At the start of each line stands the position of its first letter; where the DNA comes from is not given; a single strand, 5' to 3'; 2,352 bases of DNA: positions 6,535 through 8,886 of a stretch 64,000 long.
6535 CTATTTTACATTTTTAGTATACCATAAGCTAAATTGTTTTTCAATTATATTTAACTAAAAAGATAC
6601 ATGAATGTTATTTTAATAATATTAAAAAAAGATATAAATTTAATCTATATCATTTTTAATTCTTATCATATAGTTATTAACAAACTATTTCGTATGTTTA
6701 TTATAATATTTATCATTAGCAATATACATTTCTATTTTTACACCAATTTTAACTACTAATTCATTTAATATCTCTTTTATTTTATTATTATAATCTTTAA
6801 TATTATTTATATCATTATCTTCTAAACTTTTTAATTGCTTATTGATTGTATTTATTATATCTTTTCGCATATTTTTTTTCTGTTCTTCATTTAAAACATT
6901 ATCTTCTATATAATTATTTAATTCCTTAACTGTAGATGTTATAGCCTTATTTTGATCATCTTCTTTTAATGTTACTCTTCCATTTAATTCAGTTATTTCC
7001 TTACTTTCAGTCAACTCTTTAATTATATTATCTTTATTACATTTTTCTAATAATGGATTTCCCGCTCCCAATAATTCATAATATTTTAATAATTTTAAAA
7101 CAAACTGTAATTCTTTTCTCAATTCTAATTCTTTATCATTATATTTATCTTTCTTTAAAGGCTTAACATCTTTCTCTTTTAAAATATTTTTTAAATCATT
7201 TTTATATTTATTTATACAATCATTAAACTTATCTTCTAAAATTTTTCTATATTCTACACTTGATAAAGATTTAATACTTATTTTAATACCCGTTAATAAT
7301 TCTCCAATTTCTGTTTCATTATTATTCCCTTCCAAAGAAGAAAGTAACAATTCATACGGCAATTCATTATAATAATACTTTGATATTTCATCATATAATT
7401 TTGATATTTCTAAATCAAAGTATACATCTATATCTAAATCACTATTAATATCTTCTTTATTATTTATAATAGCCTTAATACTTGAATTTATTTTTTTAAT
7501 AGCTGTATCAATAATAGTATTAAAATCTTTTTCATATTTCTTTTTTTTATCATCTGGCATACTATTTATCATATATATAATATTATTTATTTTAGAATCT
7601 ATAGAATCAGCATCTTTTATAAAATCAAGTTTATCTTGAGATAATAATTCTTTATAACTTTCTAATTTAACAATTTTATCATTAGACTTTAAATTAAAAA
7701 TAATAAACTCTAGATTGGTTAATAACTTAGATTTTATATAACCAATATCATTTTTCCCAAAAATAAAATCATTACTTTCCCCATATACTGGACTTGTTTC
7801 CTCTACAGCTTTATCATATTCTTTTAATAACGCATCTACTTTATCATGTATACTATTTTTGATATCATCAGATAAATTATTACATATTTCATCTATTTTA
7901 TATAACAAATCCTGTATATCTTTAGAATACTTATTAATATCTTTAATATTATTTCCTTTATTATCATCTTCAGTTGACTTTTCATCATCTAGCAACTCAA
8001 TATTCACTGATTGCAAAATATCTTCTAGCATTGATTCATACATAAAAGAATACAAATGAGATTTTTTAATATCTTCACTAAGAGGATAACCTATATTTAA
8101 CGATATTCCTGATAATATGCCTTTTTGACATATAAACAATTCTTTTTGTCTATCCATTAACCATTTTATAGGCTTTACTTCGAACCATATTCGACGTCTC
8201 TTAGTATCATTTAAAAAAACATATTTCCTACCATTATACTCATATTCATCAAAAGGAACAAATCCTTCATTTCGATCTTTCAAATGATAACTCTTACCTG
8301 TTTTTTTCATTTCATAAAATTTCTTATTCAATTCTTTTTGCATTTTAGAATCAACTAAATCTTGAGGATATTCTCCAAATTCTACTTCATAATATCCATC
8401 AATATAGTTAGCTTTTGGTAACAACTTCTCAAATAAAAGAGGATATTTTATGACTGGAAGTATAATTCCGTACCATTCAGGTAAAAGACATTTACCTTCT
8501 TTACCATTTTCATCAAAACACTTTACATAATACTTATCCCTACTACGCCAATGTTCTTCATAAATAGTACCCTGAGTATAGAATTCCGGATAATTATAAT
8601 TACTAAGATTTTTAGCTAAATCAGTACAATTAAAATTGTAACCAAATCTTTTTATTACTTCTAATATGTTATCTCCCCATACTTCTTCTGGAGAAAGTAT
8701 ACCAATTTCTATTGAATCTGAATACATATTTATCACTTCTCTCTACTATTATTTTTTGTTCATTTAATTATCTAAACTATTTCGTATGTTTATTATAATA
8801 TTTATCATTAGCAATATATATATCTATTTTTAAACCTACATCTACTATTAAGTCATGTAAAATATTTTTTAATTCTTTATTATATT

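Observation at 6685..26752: Eight-member tandem array of large, apparently cytoplasmic paralogs with no recognisable domain: a candidate undescribed system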

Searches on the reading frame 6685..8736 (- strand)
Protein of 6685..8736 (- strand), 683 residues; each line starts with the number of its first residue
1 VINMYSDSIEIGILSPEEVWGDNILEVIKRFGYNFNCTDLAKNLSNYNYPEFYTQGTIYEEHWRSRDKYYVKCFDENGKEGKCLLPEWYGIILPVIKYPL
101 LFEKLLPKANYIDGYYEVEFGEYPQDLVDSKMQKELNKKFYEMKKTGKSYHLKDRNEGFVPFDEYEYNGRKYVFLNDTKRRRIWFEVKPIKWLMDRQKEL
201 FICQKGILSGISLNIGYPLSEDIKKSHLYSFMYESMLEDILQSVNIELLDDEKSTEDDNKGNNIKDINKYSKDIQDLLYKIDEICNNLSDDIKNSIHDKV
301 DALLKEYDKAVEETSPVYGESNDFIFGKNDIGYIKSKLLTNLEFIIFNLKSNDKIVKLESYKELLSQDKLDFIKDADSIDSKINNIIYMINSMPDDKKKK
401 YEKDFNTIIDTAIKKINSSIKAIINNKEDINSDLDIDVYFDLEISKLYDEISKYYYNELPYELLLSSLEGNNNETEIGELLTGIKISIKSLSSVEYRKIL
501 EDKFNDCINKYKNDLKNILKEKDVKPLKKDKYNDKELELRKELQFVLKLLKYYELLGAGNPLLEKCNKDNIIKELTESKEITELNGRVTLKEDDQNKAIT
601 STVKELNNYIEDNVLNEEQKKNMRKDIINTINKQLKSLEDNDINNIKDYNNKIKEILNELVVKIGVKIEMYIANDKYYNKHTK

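Call 4: search_protein_families(library=pfam, proteins=[window:6685-8736:-], max_evalue=1)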
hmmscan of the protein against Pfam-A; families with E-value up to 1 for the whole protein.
window:6685-8736:- (683 aa): 2 families
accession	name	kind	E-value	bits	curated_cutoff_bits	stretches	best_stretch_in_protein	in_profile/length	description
PF13907.11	CHD1-like_C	-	0.046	14.6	28.3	1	616-676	3-62/96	Chromodomain-helicase-DNA-binding protein 1-like, C-terminal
PF06037.17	DUF922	-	0.14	12.6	27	1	583-661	59-136/153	Bacterial protein of unknown function (DUF922)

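Call 5: search_protein_families(library=ncbifam, proteins=[window:6685-8736:-], max_evalue=1)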
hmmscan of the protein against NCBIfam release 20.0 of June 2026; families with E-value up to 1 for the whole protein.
window:6685-8736:- (683 aa): 1 family
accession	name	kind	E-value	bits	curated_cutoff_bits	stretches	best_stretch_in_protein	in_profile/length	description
NF008570.0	PRK11522.1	equivalog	0.45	9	612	0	594-634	10-50/464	putrescine aminotransferase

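Call 6: search_protein_families(library=padloc, proteins=[window:6685-8736:-], max_evalue=1)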
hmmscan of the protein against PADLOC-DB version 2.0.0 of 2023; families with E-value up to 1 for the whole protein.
window:6685-8736:- (683 aa): 0 families

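Call 10: find_homologous_proteins(query=A1, max_evalue=0.001)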
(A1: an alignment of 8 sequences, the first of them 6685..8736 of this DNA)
Query A1 (8 sequences) (683 aa, profile of the alignment): 24 proteins with E <= 0.001 among 8000 candidates.
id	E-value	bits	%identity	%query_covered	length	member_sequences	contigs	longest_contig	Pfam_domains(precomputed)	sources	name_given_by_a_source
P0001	8.2e-292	988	36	90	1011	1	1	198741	-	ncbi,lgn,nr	ncbi:MAG: hypothetical protein VZS44_01295 [Bacilli bacterium]|nr:hypothetical protein [Bacilli bact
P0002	2.7e-284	963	40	61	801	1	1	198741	-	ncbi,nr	ncbi:MAG: hypothetical protein VZS44_01290 [Bacilli bacterium]|nr:hypothetical protein [Bacilli bact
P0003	4.3e-252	857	37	99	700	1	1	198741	-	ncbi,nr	ncbi:MAG: hypothetical protein VZS44_01310 [Bacilli bacterium]|nr:hypothetical protein [Bacilli bact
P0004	9.2e-250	849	37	100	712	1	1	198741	-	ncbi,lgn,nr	ncbi:MAG: hypothetical protein VZS44_01305 [Bacilli bacterium]|nr:hypothetical protein [Bacilli bact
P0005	6.9e-231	787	100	100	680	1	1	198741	-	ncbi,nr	ncbi:MAG: hypothetical protein VZS44_01280 [Bacilli bacterium]|nr:hypothetical protein [Bacilli bact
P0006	3.5e-24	103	29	35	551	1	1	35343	-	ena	-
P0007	6.0e-24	103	27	38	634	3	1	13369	-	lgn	-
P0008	2.9e-23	100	30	24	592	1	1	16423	PF07728.21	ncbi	ncbi:MAG: AAA family ATPase [Bacilli bacterium]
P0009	4.5e-23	100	27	34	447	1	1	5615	-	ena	-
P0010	4.7e-23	100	29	19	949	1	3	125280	-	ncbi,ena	-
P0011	1.4e-22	98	29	30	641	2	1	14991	-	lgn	-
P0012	9.7e-22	95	26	44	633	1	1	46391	-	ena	-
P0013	2.1e-21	94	25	35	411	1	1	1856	PF19789.7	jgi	-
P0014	2.9e-21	94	27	36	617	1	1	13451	PF19789.7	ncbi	-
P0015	3.2e-21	94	27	36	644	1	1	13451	PF19789.7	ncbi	-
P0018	9.7e-19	85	26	33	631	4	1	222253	-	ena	-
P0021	7.1e-18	82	25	33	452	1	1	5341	PF00805.29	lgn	-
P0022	4.5e-17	80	29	19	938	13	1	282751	-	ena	-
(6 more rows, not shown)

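Call 16: search_protein_families(library=pfam, proteins=[P0006, P0007, P0008, P0010, P0011, P0012, P0014, P0018, P0021, P0022], max_evalue=0.01)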
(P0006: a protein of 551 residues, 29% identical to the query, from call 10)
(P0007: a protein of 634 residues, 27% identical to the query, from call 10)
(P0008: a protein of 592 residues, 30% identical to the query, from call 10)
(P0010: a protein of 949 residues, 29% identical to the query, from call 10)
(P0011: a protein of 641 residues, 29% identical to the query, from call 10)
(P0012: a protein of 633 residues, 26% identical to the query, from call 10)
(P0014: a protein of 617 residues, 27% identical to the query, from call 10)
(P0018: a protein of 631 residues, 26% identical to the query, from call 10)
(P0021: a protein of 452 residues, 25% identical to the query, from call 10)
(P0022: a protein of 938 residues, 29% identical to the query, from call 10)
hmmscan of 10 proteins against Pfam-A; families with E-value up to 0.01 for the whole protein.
P0006 (551 aa): 0 families

P0007 (634 aa): 0 families

P0008 (592 aa): 6 families
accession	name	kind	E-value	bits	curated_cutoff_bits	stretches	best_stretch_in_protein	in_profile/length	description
PF07728.20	AAA_5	-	1.9e-06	28.3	22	1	210-368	2-139/139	AAA domain (dynein-related subfamily)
PF00004.35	AAA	-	0.00013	22.8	21.2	1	210-374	1-129/131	ATPase family associated with various cellular activities (AAA)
PF01637.24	ATPase_2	-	0.00054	20.3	33.2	1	200-324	11-135/225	ATPase domain predominantly from Archaea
PF13191.12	AAA_16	-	0.0014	19.6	32.6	1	206-325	23-156/167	AAA ATPase domain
PF00158.32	Sigma54_activat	-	0.0022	18.1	20.2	0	301-358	93-151/168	Sigma-54 interaction domain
PF13401.12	AAA_22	-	0.0054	17.5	27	0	207-332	5-107/130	AAA domain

P0010 (949 aa): 2 families
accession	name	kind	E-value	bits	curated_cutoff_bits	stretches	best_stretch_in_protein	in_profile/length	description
PF07728.20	AAA_5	-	0.00016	22.1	22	1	317-451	1-139/139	AAA domain (dynein-related subfamily)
PF00158.32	Sigma54_activat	-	0.00075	19.7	20.2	0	389-456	96-167/168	Sigma-54 interaction domain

P0011 (641 aa): 2 families
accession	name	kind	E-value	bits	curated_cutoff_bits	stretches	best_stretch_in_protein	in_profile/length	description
PF07728.20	AAA_5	-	0.0023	18.4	22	0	391-465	65-139/139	AAA domain (dynein-related subfamily)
PF00158.32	Sigma54_activat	-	0.0099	16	20.2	0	403-470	96-167/168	Sigma-54 interaction domain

P0012 (633 aa): 1 family
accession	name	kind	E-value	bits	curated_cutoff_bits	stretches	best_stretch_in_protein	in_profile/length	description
PF19789.6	DUF6273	-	0.00096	19.5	23.5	1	54-95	125-168/172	Domain of unknown function (DUF6273)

P0014 (617 aa): 4 families
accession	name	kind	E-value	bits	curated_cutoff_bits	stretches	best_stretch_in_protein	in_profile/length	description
PF19789.6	DUF6273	-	3.7e-06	27.3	23.5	1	56-98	127-168/172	Domain of unknown function (DUF6273)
PF00158.32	Sigma54_activat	-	0.00017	21.7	20.2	1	302-450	15-167/168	Sigma-54 interaction domain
PF07728.20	AAA_5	-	0.0013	19.1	22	1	312-445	2-139/139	AAA domain (dynein-related subfamily)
PF05673.19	DUF815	-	0.0081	15.8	23.8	0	310-426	54-150/249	Protein of unknown function (DUF815)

P0018 (631 aa): 0 families

P0021 (452 aa): 3 families
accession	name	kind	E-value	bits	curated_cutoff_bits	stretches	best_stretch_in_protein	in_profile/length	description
PF00805.28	Pentapeptide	-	3.3e-08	33.4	20.2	0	381-410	12-40/40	Pentapeptide repeats (8 copies)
PF13599.13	Pentapeptide_4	-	0.0014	19.1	38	0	347-393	22-69/78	Pentapeptide repeat region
PF13576.12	Pentapeptide_3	-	0.0067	17.1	27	0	395-411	3-20/48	Pentapeptide repeats (9 copies)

P0022 (938 aa): 4 families
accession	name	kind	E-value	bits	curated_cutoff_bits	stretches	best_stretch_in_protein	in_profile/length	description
PF19789.6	DUF6273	-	4.7e-05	23.8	23.5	0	220-265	9-59/172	Domain of unknown function (DUF6273)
PF00004.35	AAA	-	0.00011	23.1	21.2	1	307-442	1-125/131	ATPase family associated with various cellular activities (AAA)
PF07728.20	AAA_5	-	0.00087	19.7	22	1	306-440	1-139/139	AAA domain (dynein-related subfamily)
PF00158.32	Sigma54_activat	-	0.0044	17.2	20.2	0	378-445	96-167/168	Sigma-54 interaction domain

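Call 19: find_encoding_contigs(protein=P0006, flank=10000, max_places=3)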
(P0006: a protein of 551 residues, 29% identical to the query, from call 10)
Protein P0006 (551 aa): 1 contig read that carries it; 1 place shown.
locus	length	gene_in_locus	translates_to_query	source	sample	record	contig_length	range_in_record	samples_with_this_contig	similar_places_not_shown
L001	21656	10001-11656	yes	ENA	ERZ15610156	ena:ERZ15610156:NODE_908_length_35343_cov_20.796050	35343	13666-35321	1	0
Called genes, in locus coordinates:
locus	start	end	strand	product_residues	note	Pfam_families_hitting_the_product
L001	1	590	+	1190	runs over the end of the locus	-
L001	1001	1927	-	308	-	PF04055:Radical_SAM, PF16199:Radical_SAM_C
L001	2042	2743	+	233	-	-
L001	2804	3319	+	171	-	-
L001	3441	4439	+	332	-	PF03444:WHD_HrcA (weak), PF08279:HTH_11 (weak), PF01628:HrcA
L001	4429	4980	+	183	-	PF01025:GrpE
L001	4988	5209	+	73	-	-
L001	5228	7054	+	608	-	PF00012:HSP70, PF06723:MreB_Mbl, PF00012:HSP70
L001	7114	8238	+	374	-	PF00226:DnaJ, PF01556:DnaJ_C, PF00684:DnaJ_CXXCXGXG, PF27659:CHP02642 (faint)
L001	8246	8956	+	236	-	PF20260:PUA_4, PF04452:Methyltrans_RNA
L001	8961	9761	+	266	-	-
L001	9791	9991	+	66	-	-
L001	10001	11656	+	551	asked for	-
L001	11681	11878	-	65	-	PF04070:DUF378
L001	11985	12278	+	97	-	PF27667:YdcC (weak)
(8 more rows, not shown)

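Call 20: find_encoding_contigs(protein=P0014, flank=10000, max_places=2)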
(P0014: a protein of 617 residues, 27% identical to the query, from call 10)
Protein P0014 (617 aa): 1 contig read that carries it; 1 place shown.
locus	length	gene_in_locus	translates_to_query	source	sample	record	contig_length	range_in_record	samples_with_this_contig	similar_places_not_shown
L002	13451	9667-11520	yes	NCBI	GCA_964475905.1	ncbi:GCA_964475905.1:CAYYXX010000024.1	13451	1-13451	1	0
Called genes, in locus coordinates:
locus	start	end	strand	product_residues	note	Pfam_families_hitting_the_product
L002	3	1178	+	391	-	?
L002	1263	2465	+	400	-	PF01637:ATPase_2 (faint), PF13173:AAA_14, PF13635:DUF4143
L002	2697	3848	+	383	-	PF24568:CC_PcsB, PF20492:ERM_helical (weak), PF01551:Peptidase_M23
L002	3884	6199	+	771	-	PF00122:E1-E2_ATPase, PF00702:Hydrolase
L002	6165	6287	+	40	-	-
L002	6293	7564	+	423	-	PF01018:GTP1_OBG, PF02421:FeoB_N, PF01926:MMR_HSR1, PF09269:DUF1967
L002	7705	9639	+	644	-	PF19789:DUF6273 (faint)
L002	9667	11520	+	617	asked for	PF19789:DUF6273 (faint)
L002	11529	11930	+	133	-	-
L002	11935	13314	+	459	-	PF13203:DUF2201_N, PF09967:DUF2201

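Call 21: find_encoding_contigs(protein=P0018, flank=10000, max_places=2)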
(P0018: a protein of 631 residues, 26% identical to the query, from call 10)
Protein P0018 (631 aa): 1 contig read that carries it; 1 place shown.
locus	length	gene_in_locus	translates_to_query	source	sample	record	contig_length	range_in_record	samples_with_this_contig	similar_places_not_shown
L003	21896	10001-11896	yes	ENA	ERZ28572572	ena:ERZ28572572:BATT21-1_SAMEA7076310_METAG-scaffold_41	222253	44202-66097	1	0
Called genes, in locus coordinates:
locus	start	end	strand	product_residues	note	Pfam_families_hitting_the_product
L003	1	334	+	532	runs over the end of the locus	PF03806:ABG_transport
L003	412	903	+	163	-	PF00583:Acetyltransf_1 (weak), PF13508:Acetyltransf_7 (weak)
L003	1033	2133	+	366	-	PF01926:MMR_HSR1, PF02421:FeoB_N, PF06071:YchF-GTPase_C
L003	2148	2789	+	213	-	PF01027:Bax1-I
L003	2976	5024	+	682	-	PF00270:DEAD (faint), PF13245:AAA_19 (faint), PF09848:SLFN-g3_helicase (faint), PF00580:UvrD-helicase, PF01443:Viral_helicase1 (faint), PF13361:UvrD_C (weak)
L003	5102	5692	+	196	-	-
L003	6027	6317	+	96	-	PF01250:Ribosomal_S6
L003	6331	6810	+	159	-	PF00436:SSB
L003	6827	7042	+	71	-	PF01084:Ribosomal_S18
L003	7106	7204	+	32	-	-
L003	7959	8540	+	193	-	-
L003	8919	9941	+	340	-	PF00078:RVT_1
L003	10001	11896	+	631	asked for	-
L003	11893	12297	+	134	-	-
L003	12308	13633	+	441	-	PF13203:DUF2201_N, PF09967:DUF2201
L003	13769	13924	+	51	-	-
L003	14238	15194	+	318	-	PF01368:DHH, PF02272:DHHA1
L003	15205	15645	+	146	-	PF01281:Ribosomal_L9_N, PF03948:Ribosomal_L9_C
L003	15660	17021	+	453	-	PF00772:DnaB, PF03796:DnaB_C, PF13481:AAA_25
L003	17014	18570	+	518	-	PF01476:LysM, PF07501:G5, PF01551:Peptidase_M23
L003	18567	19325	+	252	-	PF00753:Lactamase_B, PF23023:Anti-Pycsar_Apyc1, PF12706:Lactamase_B_2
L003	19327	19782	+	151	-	PF02590:SPOUT_MTase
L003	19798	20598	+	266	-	PF00702:Hydrolase (weak), PF08282:Hydrolase_3, PF05116:S6PP (weak)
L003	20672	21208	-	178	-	-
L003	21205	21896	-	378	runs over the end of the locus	-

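Call 80: search_protein_families(library=padloc, proteins=[P0014, L002:11529-11930:+, L002:11935-13314:+, P0018, P0021], max_evalue=0.01)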
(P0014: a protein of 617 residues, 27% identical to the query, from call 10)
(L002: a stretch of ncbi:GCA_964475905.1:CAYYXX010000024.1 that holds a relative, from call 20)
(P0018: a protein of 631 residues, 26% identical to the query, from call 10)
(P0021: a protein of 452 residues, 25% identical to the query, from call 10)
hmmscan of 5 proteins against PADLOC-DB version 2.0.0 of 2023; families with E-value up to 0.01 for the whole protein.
P0014 (617 aa): 0 families

L002:11529-11930:+ (133 aa): 1 family
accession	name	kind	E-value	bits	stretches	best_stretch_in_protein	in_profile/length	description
PDLC02142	Csn2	-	0.0033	15.1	1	40-130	139-226/272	-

L002:11935-13314:+ (459 aa): 0 families

P0018 (631 aa): 0 families

P0021 (452 aa): 0 families

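Call 93: find_encoding_contigs(protein=P0003, flank=1000, max_places=3)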
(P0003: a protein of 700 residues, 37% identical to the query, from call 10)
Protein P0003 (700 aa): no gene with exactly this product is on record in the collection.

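Call 94: find_encoding_contigs(protein=P0004, flank=10000, max_places=6)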
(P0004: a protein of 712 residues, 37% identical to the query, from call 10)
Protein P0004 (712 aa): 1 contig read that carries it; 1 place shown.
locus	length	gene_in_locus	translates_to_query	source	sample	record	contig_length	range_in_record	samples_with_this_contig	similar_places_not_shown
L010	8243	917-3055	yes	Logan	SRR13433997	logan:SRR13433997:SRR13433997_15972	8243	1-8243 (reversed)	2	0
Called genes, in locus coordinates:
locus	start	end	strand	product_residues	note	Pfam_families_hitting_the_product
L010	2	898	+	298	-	?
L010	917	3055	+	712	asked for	-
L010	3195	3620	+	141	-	PF10688:Imp-YgjV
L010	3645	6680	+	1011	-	-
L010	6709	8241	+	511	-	?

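Call 96: search_protein_families(library=phrogs, proteins=[window:6685-8736:-, P0014], max_evalue=0.01)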
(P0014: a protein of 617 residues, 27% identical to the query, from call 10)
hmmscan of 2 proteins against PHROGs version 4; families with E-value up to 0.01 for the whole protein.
window:6685-8736:- (683 aa): 0 families

P0014 (617 aa): 3 families
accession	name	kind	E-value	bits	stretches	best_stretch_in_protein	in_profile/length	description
phrog_1297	-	other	8.5e-49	167.4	1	300-586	16-320/356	ATPase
phrog_16335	-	other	4.9e-09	36.8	1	299-458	16-175/267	ATPase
phrog_249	-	moron, auxiliary metabolic gene and host takeover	0.0024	18.2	0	228-327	50-145/380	porphyrin biosynthesis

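Call 101: search_protein_families(library=pfam, proteins=[L003:8919-9941:+, L003:7959-8540:+, L003:11893-12297:+], max_evalue=0.001)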
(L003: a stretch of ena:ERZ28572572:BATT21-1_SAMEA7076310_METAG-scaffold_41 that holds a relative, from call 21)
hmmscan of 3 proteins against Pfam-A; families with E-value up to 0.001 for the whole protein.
L003:8919-9941:+ (340 aa): 1 family
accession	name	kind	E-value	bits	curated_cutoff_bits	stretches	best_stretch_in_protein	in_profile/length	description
PF00078.32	RVT_1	-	6.2e-17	62.4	29.6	1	66-270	8-204/205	Reverse transcriptase (RNA-dependent DNA polymerase)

L003:7959-8540:+ (193 aa): 1 family
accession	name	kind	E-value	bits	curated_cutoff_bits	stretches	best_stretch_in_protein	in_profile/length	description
PF22296.2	bAvd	-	0.00013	22.8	40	1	73-184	2-106/107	bAvd-like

L003:11893-12297:+ (134 aa): 0 families

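Call 105: find_encoding_contigs(protein=P0012, flank=6000, max_places=2)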
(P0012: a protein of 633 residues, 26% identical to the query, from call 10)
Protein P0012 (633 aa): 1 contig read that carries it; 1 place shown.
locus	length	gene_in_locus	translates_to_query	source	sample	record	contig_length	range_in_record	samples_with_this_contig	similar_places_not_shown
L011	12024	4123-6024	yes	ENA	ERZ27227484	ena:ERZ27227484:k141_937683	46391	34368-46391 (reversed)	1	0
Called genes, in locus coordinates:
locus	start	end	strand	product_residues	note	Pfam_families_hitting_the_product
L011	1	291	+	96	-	?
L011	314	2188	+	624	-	-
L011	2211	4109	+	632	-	-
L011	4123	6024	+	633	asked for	-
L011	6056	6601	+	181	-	-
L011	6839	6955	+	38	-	-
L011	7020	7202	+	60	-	PF07943:PBP5_C (weak)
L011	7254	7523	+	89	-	-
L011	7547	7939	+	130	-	-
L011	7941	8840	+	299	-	-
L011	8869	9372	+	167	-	-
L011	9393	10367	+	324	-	PF01210:NAD_Gly3P_dh_N, PF03721:UDPG_MGDP_dh_N (weak), PF03807:F420_oxidored, PF07479:NAD_Gly3P_dh_C, PF20618:GPD_NAD_C_bact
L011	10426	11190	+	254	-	-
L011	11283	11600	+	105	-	PF01740:STAS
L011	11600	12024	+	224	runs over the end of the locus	PF04542:Sigma70_r2, PF04539:Sigma70_r3 (weak), PF04545:Sigma70_r4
